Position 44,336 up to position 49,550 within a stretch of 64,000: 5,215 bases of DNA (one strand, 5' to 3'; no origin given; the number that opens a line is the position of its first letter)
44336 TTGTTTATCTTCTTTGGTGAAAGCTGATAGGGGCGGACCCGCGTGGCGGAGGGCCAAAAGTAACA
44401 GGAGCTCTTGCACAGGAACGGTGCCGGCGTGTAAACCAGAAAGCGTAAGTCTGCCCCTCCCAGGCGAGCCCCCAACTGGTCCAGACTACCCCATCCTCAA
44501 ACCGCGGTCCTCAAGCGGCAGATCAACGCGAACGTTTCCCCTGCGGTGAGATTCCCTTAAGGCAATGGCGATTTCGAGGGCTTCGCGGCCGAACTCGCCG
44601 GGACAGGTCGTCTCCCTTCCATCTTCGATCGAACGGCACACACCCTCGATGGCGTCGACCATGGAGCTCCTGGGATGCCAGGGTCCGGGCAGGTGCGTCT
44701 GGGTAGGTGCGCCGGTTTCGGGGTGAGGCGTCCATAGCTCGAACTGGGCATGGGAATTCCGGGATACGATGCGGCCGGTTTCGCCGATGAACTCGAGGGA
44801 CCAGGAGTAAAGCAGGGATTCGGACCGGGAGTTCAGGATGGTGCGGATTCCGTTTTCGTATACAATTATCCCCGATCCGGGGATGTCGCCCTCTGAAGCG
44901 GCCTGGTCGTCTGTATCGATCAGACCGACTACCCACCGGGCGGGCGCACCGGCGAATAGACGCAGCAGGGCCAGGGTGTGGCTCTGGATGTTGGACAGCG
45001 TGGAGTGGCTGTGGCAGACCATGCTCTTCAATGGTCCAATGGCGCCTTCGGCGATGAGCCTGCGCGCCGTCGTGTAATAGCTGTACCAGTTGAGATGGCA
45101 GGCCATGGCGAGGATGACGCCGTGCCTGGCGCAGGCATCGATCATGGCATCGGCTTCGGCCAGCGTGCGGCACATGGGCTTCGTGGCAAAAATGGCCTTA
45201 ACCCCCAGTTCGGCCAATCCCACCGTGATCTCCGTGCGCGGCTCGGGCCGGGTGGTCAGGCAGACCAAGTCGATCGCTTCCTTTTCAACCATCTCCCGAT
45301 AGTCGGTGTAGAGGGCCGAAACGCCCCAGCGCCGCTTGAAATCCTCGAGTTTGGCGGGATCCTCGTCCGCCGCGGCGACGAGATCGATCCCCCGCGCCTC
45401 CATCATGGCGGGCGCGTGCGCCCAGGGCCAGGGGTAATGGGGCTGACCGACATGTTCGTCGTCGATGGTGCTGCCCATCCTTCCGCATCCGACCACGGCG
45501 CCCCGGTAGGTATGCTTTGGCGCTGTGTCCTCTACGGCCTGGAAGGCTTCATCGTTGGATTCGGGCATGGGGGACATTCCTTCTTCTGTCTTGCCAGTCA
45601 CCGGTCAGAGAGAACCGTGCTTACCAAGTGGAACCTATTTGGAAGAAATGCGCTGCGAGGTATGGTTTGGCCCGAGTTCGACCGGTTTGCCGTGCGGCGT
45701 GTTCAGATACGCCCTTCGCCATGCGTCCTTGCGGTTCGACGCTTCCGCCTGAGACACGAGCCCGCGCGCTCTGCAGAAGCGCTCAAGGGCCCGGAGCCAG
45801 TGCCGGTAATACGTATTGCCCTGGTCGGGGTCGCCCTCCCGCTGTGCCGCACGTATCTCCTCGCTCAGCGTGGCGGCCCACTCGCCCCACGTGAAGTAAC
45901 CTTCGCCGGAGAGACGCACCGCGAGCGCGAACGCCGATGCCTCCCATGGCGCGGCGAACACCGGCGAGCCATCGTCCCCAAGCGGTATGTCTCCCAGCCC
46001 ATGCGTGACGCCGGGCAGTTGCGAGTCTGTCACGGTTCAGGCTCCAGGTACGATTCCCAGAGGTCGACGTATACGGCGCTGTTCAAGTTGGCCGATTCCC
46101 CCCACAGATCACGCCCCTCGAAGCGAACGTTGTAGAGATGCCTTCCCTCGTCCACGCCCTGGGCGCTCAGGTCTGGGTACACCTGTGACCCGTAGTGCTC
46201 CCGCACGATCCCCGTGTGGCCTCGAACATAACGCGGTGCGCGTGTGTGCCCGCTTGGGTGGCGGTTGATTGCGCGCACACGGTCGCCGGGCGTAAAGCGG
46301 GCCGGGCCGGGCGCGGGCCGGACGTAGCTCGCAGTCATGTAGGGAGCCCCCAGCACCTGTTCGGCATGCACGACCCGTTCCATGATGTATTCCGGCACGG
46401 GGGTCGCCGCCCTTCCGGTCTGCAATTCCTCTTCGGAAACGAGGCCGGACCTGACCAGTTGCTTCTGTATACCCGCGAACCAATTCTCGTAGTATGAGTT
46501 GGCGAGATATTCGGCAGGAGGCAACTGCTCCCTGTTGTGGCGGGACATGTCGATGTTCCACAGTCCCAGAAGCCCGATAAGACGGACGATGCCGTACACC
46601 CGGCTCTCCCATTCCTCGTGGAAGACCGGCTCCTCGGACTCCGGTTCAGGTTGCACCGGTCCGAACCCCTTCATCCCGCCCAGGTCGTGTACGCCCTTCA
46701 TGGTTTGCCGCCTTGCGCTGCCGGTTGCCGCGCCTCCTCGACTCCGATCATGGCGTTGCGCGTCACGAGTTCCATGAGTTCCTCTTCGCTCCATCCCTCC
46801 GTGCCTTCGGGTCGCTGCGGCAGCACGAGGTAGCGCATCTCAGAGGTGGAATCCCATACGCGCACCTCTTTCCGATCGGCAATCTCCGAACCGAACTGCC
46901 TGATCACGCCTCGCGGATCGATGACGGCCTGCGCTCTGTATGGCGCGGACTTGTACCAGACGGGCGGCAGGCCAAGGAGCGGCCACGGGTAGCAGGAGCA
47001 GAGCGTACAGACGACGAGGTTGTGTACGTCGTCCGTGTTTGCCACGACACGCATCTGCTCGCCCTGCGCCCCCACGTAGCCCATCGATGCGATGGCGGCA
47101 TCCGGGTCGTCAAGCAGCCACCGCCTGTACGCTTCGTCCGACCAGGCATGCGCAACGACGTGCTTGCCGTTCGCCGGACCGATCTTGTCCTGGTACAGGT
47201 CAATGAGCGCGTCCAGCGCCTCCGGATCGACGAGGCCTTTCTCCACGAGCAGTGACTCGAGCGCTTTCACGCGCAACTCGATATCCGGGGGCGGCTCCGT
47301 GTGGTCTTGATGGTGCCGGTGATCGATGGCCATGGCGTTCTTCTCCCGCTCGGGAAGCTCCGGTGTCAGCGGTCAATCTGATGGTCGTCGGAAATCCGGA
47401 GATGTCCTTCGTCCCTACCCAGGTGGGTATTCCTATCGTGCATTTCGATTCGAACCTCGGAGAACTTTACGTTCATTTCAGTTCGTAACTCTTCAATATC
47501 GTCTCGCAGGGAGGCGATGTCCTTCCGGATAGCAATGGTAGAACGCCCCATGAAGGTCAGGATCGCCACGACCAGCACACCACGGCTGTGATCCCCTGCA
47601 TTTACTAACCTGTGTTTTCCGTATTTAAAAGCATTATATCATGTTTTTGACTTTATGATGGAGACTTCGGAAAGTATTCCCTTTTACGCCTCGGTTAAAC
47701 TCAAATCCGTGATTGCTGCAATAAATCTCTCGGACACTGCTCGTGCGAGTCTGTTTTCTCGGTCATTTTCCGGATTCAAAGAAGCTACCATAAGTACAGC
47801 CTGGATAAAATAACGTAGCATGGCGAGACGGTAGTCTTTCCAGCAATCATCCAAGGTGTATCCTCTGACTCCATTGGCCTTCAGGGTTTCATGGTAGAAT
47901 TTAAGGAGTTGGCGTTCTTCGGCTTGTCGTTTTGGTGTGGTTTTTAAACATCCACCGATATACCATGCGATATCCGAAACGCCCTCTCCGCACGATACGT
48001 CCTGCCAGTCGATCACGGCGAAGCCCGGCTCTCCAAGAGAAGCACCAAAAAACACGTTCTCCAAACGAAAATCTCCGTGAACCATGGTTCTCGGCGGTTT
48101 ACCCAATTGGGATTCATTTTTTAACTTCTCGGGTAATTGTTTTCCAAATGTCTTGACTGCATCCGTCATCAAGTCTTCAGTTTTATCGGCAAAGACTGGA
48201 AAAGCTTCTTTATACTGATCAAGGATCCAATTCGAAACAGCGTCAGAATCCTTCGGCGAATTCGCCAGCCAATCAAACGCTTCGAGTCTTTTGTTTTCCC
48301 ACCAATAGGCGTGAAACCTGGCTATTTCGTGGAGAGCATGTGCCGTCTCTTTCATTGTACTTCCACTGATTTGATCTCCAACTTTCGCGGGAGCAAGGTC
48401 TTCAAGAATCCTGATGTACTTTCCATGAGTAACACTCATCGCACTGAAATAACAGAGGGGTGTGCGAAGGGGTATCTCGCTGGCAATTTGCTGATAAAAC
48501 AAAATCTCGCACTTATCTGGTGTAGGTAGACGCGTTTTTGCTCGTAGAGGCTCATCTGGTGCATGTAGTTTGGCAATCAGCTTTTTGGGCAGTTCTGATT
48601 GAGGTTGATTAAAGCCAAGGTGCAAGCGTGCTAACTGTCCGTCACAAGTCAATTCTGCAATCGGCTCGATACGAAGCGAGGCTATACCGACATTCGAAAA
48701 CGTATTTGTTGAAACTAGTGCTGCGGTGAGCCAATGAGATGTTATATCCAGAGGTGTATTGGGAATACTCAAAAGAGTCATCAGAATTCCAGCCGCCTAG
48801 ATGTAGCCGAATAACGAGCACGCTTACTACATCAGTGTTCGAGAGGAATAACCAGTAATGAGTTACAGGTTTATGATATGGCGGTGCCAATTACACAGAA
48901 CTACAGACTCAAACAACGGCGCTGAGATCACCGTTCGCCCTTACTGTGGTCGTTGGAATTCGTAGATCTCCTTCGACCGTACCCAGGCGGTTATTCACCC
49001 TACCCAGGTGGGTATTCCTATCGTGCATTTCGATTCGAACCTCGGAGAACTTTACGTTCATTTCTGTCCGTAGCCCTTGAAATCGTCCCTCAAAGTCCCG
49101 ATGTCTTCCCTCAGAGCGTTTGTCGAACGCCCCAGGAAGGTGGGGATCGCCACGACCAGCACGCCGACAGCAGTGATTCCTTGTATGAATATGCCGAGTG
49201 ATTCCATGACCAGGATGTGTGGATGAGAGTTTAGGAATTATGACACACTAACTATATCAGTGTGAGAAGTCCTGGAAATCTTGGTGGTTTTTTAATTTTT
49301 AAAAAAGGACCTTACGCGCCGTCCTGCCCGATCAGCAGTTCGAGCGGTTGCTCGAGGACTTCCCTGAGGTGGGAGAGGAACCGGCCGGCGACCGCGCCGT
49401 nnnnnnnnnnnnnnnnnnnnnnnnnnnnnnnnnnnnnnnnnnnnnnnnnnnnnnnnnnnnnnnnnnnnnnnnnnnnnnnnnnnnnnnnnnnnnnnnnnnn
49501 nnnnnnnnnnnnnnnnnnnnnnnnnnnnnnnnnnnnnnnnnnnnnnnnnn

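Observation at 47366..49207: AT-rich kinase-like phosphotransferase cassette bracketed by ~67-bp identical direct repeats within a duplicated small gene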

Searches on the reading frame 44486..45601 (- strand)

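Call 5: search_protein_families(library=pfam, proteins=[window:44486-45601:-], max_evalue=0.01)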
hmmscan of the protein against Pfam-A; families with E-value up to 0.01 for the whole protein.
window:44486-45601:- (371 aa): 3 families
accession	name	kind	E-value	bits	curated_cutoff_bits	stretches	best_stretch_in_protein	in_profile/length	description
PF01408.29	GFO_IDH_MocA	-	1.1e-17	65.2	24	1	62-166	15-118/120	Oxidoreductase family, NAD-binding Rossmann fold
PF22725.1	GFO_IDH_MocA_C3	-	9.8e-07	29.3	27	1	202-279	46-124/124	GFO/IDH/MocA C-terminal domain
PF13380.12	CoA_binding_2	-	0.009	16.9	22.8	0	100-168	45-110/116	CoA binding domain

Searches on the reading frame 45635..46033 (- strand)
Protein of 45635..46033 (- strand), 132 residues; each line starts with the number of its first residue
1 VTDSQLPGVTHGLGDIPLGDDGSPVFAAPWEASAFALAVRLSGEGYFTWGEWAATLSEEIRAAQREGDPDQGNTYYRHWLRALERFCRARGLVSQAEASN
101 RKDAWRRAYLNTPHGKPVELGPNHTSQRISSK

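Call 5: search_protein_families(library=pfam, proteins=[window:45635-46033:-], max_evalue=0.01)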
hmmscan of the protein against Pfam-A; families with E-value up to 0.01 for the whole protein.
window:45635-46033:- (132 aa): 1 family
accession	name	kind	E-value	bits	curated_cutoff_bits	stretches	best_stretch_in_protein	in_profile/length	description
PF21006.2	NHase_beta_N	-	1.5e-11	44.8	21.5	1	10-105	10-98/115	Nitrile hydratase beta subunit, N-terminal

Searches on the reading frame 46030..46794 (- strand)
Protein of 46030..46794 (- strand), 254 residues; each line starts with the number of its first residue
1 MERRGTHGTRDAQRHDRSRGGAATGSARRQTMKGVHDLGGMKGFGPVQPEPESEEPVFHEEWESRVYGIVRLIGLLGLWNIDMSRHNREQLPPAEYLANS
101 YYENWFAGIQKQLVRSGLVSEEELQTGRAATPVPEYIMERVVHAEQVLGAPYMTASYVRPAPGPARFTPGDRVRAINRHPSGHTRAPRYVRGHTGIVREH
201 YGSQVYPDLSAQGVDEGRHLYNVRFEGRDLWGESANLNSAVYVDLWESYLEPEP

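Call 5: search_protein_families(library=pfam, proteins=[window:46030-46794:-], max_evalue=0.01)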
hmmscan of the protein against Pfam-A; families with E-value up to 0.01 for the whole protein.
window:46030-46794:- (254 aa): 2 families
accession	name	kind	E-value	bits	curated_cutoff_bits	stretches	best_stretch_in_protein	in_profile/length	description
PF21006.2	NHase_beta_N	-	1.1e-37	129.1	21.5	1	32-131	1-98/115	Nitrile hydratase beta subunit, N-terminal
PF02211.21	NHase_beta_C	-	1.2e-30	106.3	27.7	1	158-252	3-98/98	Nitrile hydratase beta subunit, C-terminal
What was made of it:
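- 45635..47333 (-): Nitrile hydratase operon (alpha 46698-47333, beta 46030-46794, accessory 45635-46033). These are host genes immediately downstream of copy 1. Pfam (call 5).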

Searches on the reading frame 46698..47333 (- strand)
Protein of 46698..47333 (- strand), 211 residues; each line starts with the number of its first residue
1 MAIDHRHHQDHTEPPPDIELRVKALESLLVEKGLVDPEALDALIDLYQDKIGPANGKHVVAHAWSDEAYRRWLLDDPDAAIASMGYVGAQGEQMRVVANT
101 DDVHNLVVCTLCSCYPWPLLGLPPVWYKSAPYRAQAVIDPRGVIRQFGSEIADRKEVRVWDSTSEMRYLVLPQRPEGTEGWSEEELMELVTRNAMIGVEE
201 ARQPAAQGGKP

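Call 5: search_protein_families(library=pfam, proteins=[window:46698-47333:-], max_evalue=0.01)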
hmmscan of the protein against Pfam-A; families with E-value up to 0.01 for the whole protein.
window:46698-47333:- (211 aa): 2 families
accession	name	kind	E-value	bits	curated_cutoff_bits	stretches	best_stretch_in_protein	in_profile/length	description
PF02979.21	NHase_alpha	-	1.2e-83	279.4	27.2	1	18-198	3-183/184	Nitrile hydratase, alpha chain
PF14407.11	Frankia_peptide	-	0.0023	18.6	48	0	59-87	5-33/63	Ribosomally synthesized peptide prototyped by Frankia Franean1_4349.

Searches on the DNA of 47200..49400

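Call 74: search_rna_families(source=window, start=47200, end=49400, threshold=evalue, max_evalue=1)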
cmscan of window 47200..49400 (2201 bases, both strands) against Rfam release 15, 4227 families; matches with E-value up to 1: 0.
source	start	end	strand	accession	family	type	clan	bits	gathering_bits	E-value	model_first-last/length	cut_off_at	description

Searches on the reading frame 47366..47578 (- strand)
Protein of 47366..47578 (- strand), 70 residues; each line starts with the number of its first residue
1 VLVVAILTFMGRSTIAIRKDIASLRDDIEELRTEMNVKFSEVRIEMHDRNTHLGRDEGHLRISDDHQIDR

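Call 5: search_protein_families(library=pfam, proteins=[window:47366-47578:-], max_evalue=0.01)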
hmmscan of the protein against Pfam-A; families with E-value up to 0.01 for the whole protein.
window:47366-47578:- (70 aa): 0 families

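Call 67: find_encoding_contigs(protein=window:47366-47578:-, flank=5000, max_places=6)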
Protein window:47366-47578:- (70 aa): no gene with exactly this product is on record in the collection.
